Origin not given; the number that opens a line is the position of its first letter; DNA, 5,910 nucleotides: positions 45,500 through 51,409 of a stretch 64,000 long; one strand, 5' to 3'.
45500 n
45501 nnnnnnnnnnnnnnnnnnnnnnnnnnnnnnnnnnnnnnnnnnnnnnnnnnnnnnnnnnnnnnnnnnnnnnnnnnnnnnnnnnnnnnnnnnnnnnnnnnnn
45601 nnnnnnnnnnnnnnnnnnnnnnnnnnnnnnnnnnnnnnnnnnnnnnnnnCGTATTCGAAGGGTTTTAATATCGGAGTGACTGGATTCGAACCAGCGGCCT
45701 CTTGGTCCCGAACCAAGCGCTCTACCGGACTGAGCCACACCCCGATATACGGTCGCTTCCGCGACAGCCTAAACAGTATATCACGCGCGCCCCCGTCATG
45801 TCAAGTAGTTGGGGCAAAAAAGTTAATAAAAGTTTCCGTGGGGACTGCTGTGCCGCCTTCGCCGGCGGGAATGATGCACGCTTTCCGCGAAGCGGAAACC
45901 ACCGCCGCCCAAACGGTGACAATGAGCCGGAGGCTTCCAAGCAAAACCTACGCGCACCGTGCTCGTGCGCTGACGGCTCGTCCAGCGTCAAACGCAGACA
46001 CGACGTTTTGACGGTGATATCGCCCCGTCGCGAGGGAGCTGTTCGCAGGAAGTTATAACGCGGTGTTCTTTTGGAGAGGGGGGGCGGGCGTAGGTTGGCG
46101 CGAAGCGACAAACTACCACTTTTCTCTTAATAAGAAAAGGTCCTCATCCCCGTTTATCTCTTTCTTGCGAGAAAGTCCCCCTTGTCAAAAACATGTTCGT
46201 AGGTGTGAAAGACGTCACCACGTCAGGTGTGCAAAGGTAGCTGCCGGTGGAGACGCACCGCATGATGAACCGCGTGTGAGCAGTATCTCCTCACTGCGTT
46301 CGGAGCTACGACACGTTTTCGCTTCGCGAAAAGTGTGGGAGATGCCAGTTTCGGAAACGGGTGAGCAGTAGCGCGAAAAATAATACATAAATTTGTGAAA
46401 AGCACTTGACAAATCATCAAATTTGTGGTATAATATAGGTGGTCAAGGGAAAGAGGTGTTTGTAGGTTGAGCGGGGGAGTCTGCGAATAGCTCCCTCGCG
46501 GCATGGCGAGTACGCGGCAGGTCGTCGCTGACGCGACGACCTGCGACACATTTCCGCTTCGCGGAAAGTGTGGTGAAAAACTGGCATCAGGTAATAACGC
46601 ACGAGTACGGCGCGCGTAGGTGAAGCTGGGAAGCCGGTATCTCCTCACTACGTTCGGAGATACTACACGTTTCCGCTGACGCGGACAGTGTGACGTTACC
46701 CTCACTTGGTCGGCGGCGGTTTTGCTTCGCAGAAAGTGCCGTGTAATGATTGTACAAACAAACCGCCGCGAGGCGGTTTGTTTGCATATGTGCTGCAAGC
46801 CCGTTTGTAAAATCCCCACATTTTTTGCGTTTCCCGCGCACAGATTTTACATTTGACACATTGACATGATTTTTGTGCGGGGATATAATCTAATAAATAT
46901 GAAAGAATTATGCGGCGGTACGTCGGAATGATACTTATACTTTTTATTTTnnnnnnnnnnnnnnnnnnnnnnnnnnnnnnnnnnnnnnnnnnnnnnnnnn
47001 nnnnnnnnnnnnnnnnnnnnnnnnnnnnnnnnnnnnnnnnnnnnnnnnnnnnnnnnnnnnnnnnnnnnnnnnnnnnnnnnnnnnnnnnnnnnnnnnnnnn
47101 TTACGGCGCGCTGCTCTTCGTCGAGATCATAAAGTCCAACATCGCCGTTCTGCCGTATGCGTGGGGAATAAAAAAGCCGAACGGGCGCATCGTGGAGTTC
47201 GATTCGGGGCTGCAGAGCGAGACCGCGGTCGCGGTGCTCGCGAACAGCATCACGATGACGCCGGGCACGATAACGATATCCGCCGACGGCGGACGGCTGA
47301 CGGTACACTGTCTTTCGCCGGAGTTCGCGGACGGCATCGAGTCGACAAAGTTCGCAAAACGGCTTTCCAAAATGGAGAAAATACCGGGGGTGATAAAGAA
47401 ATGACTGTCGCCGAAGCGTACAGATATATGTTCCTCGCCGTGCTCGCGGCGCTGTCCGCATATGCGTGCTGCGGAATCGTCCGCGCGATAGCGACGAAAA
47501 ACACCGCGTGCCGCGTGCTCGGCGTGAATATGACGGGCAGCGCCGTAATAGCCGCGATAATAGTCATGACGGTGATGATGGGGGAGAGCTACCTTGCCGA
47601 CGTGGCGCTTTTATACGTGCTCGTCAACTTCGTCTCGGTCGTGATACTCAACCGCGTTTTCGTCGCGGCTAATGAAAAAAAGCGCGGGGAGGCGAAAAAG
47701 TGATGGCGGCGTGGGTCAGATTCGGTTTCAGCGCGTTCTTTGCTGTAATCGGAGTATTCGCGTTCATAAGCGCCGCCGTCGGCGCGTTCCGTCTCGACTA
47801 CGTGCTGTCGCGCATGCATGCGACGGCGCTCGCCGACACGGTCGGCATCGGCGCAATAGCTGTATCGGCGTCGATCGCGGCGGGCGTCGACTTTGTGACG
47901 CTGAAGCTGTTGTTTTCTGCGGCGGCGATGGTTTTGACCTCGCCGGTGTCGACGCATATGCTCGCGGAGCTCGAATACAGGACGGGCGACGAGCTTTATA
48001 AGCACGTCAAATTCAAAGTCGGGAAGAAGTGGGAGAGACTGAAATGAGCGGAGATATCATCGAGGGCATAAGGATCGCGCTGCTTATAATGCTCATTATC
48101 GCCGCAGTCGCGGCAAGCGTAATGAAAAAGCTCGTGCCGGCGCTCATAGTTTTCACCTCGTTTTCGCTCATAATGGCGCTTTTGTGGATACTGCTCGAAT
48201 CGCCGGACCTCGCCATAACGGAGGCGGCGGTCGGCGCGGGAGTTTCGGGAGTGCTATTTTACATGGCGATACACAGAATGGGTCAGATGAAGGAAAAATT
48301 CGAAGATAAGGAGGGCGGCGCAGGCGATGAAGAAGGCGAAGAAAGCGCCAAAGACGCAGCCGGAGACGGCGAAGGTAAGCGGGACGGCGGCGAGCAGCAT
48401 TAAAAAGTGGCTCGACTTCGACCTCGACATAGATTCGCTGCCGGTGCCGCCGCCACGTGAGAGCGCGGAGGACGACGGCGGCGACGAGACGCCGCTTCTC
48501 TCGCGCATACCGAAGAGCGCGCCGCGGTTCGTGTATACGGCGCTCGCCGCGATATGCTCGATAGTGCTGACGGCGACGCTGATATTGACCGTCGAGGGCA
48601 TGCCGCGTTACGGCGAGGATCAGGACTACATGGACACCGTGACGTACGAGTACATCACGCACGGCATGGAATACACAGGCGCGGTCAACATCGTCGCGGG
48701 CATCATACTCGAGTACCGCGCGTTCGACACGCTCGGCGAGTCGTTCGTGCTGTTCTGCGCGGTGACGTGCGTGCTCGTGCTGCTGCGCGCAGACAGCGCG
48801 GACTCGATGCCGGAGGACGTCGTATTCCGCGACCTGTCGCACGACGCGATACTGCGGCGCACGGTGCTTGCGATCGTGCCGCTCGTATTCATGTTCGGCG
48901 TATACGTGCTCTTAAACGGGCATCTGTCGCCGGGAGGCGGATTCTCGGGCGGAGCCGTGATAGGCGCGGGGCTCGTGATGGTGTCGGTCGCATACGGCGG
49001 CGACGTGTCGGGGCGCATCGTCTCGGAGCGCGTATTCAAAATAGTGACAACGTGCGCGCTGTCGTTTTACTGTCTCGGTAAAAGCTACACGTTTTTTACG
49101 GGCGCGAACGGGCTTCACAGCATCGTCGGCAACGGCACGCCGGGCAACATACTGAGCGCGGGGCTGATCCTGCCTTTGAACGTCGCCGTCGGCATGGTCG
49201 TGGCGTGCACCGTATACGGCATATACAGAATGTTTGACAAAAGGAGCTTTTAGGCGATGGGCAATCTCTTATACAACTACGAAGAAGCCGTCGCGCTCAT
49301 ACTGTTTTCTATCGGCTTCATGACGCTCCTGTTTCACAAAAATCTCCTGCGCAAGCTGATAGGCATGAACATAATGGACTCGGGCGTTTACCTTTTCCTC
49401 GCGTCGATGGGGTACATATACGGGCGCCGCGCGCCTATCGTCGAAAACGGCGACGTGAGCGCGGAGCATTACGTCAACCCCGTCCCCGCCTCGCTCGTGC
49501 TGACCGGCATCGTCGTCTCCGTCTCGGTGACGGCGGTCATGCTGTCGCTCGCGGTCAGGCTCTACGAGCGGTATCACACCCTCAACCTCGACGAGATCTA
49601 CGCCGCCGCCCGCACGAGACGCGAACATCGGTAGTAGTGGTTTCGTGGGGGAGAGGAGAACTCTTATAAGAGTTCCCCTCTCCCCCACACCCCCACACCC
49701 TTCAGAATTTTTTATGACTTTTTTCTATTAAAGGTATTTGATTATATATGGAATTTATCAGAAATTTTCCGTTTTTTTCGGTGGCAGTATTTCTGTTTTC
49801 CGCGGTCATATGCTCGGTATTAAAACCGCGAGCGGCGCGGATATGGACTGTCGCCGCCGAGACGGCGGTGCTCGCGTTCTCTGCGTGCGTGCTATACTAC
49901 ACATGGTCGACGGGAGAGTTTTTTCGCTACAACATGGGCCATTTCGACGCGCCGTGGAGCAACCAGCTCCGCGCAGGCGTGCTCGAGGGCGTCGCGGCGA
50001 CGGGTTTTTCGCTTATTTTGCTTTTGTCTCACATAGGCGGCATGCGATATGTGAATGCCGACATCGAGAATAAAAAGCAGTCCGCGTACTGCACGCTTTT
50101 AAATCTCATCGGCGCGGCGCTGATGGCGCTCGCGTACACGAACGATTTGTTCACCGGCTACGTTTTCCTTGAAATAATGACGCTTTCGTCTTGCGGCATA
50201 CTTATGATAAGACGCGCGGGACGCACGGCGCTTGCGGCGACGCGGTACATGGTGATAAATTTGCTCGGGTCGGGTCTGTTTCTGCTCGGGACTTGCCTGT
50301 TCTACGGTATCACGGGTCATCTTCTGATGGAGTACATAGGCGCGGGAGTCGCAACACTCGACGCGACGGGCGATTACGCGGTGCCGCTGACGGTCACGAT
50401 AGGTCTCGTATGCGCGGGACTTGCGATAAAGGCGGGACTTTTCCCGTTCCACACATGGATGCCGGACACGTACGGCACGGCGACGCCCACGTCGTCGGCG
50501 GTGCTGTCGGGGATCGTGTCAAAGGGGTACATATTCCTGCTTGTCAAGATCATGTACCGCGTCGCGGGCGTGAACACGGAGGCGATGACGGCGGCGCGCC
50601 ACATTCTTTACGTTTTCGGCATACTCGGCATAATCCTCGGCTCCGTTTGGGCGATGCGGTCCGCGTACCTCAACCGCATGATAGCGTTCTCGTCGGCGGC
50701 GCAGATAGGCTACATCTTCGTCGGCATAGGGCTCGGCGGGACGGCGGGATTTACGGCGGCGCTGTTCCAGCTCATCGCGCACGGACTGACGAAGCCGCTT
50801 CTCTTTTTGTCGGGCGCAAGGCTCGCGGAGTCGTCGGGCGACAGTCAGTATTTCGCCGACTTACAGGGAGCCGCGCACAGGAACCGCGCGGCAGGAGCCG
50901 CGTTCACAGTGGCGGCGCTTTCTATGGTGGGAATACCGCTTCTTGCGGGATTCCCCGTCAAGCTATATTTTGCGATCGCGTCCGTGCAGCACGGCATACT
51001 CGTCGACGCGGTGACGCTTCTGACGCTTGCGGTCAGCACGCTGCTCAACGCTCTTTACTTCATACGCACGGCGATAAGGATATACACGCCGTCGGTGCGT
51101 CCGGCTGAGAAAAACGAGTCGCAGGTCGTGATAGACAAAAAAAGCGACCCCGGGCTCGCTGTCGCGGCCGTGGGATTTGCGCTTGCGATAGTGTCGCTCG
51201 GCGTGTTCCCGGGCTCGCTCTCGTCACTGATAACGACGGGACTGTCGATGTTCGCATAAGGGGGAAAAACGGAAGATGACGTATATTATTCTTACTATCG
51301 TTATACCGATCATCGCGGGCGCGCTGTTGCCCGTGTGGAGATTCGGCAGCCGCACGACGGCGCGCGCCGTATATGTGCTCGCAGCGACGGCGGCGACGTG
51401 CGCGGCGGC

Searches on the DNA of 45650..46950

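Call 51: search_rna_families(source=window, start=45650, end=46950, threshold=evalue, max_evalue=1)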
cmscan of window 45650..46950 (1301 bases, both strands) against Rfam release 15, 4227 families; matches with E-value up to 1: 4.
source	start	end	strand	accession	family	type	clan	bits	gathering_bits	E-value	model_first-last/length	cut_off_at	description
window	45671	45744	-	RF00005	tRNA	Gene; tRNA;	CL00001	67.3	29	3.6e-14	1-71/71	no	tRNA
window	46758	46816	-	RF00624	P9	Gene;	-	19.6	43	0.21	1-74/74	no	Pseudomonas sRNA P9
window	46545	46581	+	RF01370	CRISPR-DR57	Gene; CRISPR;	-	19.2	39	0.36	1-37/37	no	CRISPR RNA direct repeat element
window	46729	46783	+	RF01394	isrK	Gene; sRNA;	-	16.3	50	1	1-77/77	no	isrK Hfq binding RNA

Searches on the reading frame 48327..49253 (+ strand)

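Call 38: search_protein_families(library=pfam, proteins=[window:48327-49253:+], max_evalue=0.001)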
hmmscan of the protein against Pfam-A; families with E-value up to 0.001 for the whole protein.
window:48327-49253:+ (308 aa): 2 families
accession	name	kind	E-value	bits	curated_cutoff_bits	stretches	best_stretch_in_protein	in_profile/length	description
PF04039.18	MnhB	-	8.4e-20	71.7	22.5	1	175-297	1-126/127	Domain related to MnhB subunit of Na+/H+ antiporter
PF20501.3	MbhE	-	2.2e-06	28.1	27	1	100-154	28-82/98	MBH, subunit E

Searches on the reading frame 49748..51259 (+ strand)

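Call 70: search_protein_families(library=pfam, proteins=[window:49748-51259:+], max_evalue=0.001)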
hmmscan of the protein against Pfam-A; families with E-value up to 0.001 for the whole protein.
window:49748-51259:+ (503 aa): 1 family
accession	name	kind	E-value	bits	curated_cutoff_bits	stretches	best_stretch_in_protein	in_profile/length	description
PF00361.26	Proton_antipo_M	-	8.1e-45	153.7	21.5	1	132-423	2-286/294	NADH:quinone oxidoreductase/Mrp antiporter, TM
